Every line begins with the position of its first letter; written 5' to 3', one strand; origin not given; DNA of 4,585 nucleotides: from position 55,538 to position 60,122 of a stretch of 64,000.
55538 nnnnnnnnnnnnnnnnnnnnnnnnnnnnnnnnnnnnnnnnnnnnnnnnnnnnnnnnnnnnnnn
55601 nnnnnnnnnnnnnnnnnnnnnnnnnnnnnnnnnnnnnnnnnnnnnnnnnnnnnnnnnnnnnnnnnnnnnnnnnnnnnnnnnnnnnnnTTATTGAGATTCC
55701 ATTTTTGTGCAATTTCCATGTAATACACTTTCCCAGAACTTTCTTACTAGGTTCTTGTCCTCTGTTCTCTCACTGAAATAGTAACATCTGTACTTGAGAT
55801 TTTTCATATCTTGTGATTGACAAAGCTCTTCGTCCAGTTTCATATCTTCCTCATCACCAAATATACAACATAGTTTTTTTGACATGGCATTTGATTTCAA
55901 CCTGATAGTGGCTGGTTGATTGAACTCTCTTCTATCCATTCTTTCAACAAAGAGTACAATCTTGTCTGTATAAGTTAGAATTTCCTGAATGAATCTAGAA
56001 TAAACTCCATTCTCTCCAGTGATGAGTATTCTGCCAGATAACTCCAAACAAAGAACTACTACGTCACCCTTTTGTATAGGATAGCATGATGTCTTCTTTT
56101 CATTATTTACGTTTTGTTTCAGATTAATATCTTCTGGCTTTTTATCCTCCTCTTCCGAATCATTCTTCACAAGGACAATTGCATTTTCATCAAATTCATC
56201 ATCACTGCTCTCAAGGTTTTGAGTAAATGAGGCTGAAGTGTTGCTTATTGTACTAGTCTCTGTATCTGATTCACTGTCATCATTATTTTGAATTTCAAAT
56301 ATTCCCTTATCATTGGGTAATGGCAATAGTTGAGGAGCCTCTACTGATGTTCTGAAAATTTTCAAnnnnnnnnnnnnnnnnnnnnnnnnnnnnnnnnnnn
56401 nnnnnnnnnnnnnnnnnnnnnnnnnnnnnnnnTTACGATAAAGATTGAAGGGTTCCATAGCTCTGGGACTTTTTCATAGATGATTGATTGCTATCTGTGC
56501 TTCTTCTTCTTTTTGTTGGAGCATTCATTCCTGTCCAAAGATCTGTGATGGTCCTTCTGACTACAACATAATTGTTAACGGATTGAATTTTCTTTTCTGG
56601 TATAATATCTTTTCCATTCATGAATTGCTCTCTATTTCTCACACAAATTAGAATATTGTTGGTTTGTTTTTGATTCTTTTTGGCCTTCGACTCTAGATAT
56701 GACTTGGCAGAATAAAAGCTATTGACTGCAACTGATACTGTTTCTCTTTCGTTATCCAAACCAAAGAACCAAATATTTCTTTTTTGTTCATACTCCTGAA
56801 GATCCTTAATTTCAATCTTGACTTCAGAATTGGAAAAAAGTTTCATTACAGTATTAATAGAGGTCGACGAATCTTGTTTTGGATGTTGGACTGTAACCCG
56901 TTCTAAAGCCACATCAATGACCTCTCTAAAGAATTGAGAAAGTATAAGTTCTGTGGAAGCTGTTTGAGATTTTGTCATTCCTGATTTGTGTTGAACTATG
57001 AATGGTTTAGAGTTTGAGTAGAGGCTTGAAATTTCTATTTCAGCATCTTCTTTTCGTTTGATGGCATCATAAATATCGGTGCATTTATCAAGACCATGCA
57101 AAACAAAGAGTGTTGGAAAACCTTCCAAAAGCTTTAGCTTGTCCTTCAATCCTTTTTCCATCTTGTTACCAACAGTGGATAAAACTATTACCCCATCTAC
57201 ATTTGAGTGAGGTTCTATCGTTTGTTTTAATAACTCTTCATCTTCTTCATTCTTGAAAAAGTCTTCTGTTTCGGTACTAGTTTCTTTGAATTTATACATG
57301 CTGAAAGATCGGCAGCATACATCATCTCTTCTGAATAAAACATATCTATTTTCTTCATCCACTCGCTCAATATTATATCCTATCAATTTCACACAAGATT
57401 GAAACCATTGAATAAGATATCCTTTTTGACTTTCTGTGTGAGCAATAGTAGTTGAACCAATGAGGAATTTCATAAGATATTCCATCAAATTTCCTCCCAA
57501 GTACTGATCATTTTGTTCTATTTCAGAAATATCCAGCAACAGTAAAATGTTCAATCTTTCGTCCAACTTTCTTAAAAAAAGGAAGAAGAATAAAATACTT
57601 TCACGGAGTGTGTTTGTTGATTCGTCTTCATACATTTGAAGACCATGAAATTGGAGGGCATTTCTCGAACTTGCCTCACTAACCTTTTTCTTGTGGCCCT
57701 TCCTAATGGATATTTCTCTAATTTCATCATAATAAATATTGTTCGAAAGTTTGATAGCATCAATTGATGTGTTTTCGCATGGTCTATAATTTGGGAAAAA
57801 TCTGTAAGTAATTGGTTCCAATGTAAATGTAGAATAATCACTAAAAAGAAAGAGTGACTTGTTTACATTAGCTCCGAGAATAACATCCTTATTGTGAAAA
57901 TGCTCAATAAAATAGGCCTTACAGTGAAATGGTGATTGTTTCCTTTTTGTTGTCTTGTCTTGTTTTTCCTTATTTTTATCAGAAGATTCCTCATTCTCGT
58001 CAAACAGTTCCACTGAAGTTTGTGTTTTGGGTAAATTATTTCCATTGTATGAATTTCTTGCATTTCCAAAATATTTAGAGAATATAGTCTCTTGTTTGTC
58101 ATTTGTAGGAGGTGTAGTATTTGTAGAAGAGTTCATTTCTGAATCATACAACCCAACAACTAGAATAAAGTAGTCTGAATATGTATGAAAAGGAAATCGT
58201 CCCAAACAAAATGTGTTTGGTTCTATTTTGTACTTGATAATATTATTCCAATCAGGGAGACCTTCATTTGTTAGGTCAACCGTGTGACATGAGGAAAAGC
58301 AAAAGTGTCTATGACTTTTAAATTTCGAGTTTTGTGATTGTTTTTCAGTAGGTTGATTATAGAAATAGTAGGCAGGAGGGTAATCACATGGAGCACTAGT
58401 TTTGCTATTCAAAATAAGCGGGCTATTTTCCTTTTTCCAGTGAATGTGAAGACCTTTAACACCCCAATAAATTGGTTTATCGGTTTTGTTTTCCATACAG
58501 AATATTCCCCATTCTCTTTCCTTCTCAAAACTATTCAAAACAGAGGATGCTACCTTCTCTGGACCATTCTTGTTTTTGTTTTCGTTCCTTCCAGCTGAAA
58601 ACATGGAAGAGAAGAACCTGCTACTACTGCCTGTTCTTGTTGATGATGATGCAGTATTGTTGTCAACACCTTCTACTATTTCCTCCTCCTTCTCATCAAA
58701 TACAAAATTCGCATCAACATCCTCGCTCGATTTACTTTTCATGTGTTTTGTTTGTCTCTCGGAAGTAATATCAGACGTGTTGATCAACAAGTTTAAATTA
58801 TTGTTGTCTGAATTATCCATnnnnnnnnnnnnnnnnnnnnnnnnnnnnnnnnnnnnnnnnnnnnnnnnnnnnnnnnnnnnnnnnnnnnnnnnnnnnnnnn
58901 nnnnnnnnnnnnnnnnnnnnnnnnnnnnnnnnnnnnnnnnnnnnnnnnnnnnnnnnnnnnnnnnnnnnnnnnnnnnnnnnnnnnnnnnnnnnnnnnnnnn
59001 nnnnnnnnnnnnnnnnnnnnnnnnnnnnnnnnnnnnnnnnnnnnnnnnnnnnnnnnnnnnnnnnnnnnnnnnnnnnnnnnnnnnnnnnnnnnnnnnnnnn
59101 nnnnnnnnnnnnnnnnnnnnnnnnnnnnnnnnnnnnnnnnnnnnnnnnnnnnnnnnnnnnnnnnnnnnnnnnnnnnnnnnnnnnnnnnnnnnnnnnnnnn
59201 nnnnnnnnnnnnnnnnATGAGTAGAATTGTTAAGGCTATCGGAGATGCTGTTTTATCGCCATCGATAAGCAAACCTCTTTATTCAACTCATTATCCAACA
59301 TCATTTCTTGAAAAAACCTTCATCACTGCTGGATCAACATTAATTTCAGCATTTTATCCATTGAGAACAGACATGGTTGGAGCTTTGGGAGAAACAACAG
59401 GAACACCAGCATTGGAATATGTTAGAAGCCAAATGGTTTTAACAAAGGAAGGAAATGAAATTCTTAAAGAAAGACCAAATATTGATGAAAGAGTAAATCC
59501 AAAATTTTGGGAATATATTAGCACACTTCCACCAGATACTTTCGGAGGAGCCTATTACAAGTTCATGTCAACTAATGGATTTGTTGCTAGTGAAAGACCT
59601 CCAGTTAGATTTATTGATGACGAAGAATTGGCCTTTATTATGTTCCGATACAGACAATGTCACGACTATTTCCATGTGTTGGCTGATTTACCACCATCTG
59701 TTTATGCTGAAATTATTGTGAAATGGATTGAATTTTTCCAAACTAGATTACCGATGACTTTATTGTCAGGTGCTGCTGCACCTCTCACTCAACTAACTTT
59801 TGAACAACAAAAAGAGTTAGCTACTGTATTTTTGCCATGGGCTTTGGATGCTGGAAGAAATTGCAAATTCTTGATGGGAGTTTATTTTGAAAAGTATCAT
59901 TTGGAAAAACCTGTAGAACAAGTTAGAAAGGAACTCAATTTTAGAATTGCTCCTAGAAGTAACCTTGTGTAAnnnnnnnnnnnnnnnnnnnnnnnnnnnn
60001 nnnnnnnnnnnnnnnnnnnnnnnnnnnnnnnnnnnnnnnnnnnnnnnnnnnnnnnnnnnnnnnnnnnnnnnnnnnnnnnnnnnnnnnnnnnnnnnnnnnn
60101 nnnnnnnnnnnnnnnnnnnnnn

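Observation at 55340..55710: GC-rich structured island with snRNA-like hallmarks between convergent and divergent protein genes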

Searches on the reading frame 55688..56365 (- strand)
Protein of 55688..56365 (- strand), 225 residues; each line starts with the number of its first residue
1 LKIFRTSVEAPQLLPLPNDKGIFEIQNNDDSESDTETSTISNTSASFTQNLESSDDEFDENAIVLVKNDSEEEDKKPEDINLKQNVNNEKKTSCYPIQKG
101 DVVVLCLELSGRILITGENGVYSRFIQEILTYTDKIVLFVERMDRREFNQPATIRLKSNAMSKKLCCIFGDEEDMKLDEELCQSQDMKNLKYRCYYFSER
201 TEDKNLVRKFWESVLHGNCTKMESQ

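Call 8: search_protein_families(library=pfam, proteins=[window:55688-56365:-], max_evalue=0.01)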
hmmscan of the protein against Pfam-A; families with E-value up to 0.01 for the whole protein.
window:55688-56365:- (225 aa): 0 families

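Call 22: find_homologous_proteins(query=window:55688-56365:-, max_evalue=0.001)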
Query window:55688-56365:- (225 aa): 2 proteins with E <= 0.001 among 131 candidates.
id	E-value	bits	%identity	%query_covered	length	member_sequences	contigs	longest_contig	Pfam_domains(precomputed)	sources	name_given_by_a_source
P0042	1.0e-143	494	100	100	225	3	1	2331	-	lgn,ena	-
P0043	3.2e-29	120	45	73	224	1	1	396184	-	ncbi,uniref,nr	ncbi:hypothetical protein C9374_010082 [Naegleria lovaniensis]|uniref:Uncharacterized protein n=1 Ta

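Call 24: find_encoding_contigs(protein=P0043, flank=6000, max_places=3)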
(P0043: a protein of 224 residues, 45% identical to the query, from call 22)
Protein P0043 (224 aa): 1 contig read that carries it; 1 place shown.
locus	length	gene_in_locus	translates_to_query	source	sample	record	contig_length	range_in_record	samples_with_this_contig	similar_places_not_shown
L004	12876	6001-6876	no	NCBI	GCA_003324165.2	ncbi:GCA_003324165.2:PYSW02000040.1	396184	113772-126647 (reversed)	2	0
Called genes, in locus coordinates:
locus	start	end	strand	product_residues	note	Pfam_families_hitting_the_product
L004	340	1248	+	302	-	-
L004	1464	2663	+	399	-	-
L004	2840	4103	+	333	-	-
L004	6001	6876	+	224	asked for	-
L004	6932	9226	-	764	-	-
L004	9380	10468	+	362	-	-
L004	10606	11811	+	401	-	-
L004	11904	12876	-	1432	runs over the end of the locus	PF13229:Beta_helix (weak), PF02415:Chlam_PMP (faint), PF13229:Beta_helix (weak), PF00069:Pkinase, PF07714:PK_Tyr_Ser-Thr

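Call 25: find_encoding_contigs(protein=P0042, flank=5000, max_places=5)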
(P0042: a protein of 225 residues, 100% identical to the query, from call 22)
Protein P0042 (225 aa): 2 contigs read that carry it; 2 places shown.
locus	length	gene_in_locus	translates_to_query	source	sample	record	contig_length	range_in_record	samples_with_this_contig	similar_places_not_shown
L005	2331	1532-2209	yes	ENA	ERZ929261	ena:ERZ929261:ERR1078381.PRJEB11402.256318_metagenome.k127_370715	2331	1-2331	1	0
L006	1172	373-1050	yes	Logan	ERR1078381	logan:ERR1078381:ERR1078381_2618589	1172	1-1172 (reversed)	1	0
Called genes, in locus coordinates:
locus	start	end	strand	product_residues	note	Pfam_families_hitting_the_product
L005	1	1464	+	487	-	?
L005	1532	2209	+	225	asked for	-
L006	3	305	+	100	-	?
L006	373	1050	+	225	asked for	-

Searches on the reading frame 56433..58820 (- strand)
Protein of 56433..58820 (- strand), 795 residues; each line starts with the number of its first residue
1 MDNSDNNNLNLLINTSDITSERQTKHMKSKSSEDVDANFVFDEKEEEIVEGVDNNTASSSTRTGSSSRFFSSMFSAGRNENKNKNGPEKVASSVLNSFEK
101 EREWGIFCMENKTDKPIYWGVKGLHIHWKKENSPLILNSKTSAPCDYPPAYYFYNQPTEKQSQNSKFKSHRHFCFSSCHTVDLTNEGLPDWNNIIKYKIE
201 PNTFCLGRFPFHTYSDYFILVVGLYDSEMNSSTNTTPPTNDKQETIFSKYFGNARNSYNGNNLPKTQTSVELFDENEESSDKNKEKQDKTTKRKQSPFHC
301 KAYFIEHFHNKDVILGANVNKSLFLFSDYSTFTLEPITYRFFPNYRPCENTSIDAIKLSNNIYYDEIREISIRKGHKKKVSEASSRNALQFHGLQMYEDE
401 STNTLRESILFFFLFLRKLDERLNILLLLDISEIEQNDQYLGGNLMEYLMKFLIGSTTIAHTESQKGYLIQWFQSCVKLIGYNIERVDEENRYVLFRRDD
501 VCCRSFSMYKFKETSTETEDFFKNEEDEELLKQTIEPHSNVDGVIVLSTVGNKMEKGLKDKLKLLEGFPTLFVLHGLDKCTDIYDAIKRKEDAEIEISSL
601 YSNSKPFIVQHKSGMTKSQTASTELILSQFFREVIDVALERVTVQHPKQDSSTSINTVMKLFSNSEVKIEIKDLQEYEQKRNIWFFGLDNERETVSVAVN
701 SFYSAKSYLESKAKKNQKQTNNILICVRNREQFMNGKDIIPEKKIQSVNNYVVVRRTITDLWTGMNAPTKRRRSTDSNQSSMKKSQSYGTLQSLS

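Call 8: search_protein_families(library=pfam, proteins=[window:56433-58820:-], max_evalue=0.01)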
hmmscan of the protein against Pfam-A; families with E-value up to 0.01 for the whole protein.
window:56433-58820:- (795 aa): 1 family
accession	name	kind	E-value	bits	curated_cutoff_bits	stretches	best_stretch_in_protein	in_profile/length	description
PF04699.19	P16-Arc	-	0.0055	17.6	21.9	0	423-483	78-138/150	ARP2/3 complex 16 kDa subunit (p16-Arc)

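Call 13: find_encoding_contigs(protein=window:56433-58820:-, flank=10000, max_places=6)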
Protein window:56433-58820:- (795 aa): no gene with exactly this product is on record in the collection.

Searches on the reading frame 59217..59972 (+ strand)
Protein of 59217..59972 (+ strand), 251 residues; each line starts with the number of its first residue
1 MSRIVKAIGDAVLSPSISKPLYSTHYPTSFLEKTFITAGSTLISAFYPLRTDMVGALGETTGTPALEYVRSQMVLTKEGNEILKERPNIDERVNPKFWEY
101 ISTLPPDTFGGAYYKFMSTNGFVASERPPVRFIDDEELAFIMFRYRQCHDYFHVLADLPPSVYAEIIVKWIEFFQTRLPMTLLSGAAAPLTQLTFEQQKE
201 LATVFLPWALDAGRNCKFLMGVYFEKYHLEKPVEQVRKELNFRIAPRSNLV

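Call 11: search_protein_families(library=pfam, proteins=[window:59217-59972:+], max_evalue=0.00001)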
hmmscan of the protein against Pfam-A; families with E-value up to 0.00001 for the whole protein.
window:59217-59972:+ (251 aa): 1 family
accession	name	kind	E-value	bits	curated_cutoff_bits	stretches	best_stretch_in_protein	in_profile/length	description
PF05019.18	Coq4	-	5e-78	261.8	22.9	1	22-244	1-219/221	Coenzyme Q (ubiquinone) biosynthesis protein Coq4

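Call 12: find_encoding_contigs(protein=window:59217-59972:+, flank=10000, max_places=6)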
Protein window:59217-59972:+ (251 aa): no gene with exactly this product is on record in the collection.

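Call 14: find_homologous_proteins(query=window:59217-59972:+, max_evalue=1e-20)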
Query window:59217-59972:+ (251 aa): 41 proteins with E <= 1e-20 among 616 candidates.
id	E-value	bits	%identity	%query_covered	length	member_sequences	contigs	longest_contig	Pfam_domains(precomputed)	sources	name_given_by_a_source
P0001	2.2e-166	569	100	100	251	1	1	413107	PF05019.19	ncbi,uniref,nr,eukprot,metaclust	ncbi:predicted protein [Naegleria gruberi]|uniref:Ubiquinone biosynthesis protein COQ4 homolog, mito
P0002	2.3e-146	504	86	100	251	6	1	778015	PF05019.19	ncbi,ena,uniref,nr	ncbi:hypothetical protein FDP41_002484 [Naegleria fowleri]|uniref:Ubiquinone biosynthesis protein CO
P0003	4.3e-130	451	77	100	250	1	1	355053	PF05019.19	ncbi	ncbi:hypothetical protein ABK040_001756 [Willaertia magna]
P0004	2.6e-69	251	53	90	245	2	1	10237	PF05019.19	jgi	jgi:ubiquinone biosynthesis protein COQ4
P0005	1.1e-54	204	44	90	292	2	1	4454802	PF05019.19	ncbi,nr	ncbi:hypothetical protein Btru_076406 [Bulinus truncatus]|nr:hypothetical protein Btru_076406 [Bulin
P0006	1.1e-53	200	44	91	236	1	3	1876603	PF05019.19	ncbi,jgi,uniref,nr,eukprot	ncbi:ubiquinone biosynthesis protein Coq4 [Chloropicon primus]|uniref:Ubiquinone biosynthesis protei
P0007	1.5e-53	200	43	90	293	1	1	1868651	PF05019.19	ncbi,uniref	ncbi:unnamed protein product [Lymnaea stagnalis]|uniref:Ubiquinone biosynthesis protein COQ4 homolog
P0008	1.7e-52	196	44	90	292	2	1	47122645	PF05019.19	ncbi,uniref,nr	ncbi:ubiquinone biosynthesis protein COQ4 homolog, mitochondrial-like [Biomphalaria glabrata]|uniref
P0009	1.6e-49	187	42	93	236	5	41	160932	PF05019.19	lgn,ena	-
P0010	7.8e-48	181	43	90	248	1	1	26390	PF05019.19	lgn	-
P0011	3.2e-47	179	42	92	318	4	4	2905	PF05019.19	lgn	-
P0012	6.3e-47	178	44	90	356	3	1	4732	PF05019.19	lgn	-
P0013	8.0e-46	175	41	96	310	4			PF05019.19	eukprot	eukprot:jgi/Tetstr1/444124/TSEL_032022.t1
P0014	9.3e-46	174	43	91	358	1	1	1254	PF05019.19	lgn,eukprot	eukprot:jgi/Picsp_1/936/NSC_04421-R1_ubiquinone biosynthesis protein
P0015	2.2e-45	173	43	91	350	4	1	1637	PF05019.19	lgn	-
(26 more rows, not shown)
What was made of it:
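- The organism is N. gruberi; Coq4 at 59217-59972 is 100% identical (call 14).
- Tried and rejected: The organism was identified through Coq4 homology instead (call 14).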

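Call 15: find_encoding_contigs(protein=P0002, flank=10000, max_places=4)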
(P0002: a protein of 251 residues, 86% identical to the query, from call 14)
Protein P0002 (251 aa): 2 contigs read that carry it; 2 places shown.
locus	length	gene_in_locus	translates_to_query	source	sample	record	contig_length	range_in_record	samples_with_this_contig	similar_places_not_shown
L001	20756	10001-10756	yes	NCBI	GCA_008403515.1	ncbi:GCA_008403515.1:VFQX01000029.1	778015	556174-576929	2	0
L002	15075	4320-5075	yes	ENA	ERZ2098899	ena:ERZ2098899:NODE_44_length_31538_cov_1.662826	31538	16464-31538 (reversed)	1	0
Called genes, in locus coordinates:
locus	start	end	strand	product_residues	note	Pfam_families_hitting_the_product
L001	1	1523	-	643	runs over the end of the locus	PF00644:PARP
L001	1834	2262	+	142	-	PF00226:DnaJ (weak)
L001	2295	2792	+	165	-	-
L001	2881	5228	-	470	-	-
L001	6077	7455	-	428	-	-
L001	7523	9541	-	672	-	-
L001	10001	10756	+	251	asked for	PF05019:Coq4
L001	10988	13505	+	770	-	PF14559:TPR_19 (faint), PF07719:TPR_2 (faint), PF13428:TPR_14 (faint)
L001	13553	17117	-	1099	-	PF13967:RSN1_TM (weak), PF14703:PHM7_cyt, PF02714:RSN1_7TM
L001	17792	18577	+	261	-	PF03556:Cullin_binding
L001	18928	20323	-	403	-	PF04882:Peroxin-3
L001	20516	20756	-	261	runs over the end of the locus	-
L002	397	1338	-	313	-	-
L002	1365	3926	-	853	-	-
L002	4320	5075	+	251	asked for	PF05019:Coq4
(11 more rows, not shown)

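Call 16: find_encoding_contigs(protein=P0003, flank=10000, max_places=3)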
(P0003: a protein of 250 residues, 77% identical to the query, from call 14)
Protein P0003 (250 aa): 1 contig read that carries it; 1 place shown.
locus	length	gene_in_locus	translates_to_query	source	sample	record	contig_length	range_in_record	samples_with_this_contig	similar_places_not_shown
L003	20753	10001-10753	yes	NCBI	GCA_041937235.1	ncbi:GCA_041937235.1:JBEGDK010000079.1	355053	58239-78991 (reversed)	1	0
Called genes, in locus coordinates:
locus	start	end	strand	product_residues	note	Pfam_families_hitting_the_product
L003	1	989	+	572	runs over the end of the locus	PF25390:WD40_RLD, PF25384:Alsin_RLD (faint), PF25390:WD40_RLD, PF13540:RCC1_2 (weak), PF00415:RCC1, PF13540:RCC1_2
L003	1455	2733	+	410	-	-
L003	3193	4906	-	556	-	-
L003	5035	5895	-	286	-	PF00333:Ribosomal_S5, PF03719:Ribosomal_S5_C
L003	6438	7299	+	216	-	PF00025:Arf, PF03193:RsgA_GTPase (faint), PF00071:Ras, PF08477:Roc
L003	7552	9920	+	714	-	PF08016:PKD_channel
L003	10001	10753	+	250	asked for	PF05019:Coq4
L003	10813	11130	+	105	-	PF05839:Apc13p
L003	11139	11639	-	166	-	PF00179:UQ_con, PF08694:UFC1 (weak)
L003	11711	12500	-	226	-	PF22562:UBA_7, PF00627:UBA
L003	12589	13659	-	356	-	PF00491:Arginase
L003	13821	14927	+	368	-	PF12678:zf-rbx1 (weak), PF00097:zf-C3HC4 (weak), PF13639:zf-RING_2 (weak)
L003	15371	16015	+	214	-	-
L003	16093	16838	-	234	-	PF10294:Methyltransf_16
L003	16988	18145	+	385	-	-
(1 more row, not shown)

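Call 17: find_encoding_contigs(protein=P0001, flank=5000, max_places=2)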
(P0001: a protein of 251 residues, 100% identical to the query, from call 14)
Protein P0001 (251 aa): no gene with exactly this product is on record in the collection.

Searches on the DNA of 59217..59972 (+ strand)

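Call 18: search_rna_families(sources=[L001, L002, L003], threshold=gathering, show_alignments=3)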
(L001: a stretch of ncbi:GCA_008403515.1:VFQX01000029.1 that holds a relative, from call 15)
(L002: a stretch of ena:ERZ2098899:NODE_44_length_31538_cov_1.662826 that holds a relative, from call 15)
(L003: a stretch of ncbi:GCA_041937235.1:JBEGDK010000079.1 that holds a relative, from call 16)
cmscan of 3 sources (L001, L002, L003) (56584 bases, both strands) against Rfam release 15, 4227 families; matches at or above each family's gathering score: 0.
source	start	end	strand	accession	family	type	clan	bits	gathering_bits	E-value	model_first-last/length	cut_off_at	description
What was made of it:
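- Tried and rejected: The gathering-score Rfam scan of the N. fowleri and Willaertia Coq4 loci found nothing (call 18).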

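Call 20: search_rna_families(source=L001, start=4800, end=6400, threshold=evalue, max_evalue=10, show_alignments=3)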
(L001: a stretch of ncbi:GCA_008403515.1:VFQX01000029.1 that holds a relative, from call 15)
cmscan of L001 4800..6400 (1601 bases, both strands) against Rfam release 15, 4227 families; matches with E-value up to 10: 8.
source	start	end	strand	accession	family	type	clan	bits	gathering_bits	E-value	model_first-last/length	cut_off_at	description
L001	5810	6078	+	RF00030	RNase_MRP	Gene; ribozyme;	CL00002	46.2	50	1.5e-11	1-266/266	no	RNase MRP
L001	5573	5633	-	RF02454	ncr982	Gene; sRNA;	-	22.2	50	2.6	1-79/79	no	Bacillus sRNA ncr982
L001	5544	5600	-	RF01751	potC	Cis-reg;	-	19.9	44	0.88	1-70/70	no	potC RNA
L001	5023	5143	+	RF02065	STnc340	Gene; sRNA;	-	19.8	80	8.1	1-130/130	no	Enterobacterial sRNA STnc340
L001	5588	5692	+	RF00690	MIR408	Gene; miRNA;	-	19.1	64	0.14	1-126/126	no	MIR408 microRNA precursor family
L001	5608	5666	+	RF01313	AHBV_epsilon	Cis-reg;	CL00104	18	45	1.9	1-57/57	no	Avian HBV RNA encapsidation signal epsilon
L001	5974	6132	+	RF02195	TP53TG1_1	Gene; lncRNA;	-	16.6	40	2.2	1-153/153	no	TP53 target 1 conserved region 1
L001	5541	5718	-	RF04128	MIR8562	Gene; miRNA;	-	15.5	211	6.8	1-242/242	no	MIR8562 microRNA precursor family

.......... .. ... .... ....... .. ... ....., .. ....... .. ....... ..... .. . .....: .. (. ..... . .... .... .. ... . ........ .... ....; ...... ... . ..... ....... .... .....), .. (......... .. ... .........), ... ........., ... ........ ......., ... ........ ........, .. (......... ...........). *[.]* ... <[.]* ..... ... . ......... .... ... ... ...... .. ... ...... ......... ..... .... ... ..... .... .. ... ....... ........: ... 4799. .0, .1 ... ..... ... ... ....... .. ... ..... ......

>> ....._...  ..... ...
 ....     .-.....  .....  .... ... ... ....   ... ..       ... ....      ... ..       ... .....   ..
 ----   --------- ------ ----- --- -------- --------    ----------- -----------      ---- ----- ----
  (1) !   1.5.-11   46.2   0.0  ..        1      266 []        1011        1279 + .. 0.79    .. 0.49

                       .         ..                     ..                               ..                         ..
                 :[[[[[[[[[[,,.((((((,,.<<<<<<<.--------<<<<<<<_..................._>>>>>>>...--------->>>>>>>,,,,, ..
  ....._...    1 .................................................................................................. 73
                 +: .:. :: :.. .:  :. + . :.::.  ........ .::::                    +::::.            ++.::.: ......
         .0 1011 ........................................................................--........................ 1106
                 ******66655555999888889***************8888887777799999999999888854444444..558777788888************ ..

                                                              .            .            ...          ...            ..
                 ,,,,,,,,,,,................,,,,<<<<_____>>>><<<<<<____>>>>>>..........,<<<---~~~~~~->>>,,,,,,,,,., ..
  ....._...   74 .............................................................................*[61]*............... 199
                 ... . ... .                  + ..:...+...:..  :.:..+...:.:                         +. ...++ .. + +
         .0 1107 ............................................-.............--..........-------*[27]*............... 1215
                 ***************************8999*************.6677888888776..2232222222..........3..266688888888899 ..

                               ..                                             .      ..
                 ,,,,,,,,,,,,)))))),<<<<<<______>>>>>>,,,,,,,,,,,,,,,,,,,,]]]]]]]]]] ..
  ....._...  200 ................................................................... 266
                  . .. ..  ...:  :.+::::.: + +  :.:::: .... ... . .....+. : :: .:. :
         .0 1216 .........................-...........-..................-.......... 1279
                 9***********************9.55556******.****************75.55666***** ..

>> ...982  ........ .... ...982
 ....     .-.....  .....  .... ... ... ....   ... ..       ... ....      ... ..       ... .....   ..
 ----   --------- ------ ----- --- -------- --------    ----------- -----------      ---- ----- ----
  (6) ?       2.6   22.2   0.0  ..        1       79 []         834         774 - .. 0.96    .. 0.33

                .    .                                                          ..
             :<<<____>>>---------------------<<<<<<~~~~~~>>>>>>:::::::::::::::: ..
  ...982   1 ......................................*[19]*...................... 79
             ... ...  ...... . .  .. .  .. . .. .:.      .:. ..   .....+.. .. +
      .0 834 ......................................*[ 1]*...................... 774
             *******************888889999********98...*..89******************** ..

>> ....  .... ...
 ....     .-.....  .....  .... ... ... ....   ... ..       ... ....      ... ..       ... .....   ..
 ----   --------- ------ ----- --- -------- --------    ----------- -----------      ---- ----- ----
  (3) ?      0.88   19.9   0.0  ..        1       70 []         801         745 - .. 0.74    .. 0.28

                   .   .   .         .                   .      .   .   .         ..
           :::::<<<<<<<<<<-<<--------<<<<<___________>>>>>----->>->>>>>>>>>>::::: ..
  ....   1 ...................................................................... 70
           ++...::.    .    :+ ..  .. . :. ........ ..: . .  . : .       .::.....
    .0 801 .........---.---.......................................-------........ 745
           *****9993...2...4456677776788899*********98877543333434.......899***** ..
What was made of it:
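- On RNase MRP RNA (RF00030): N. fowleri scores 46.2, which is below the gathering score (call 20).
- Tried and rejected: The N. fowleri gene appeared only in the E-value scan (call 20).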
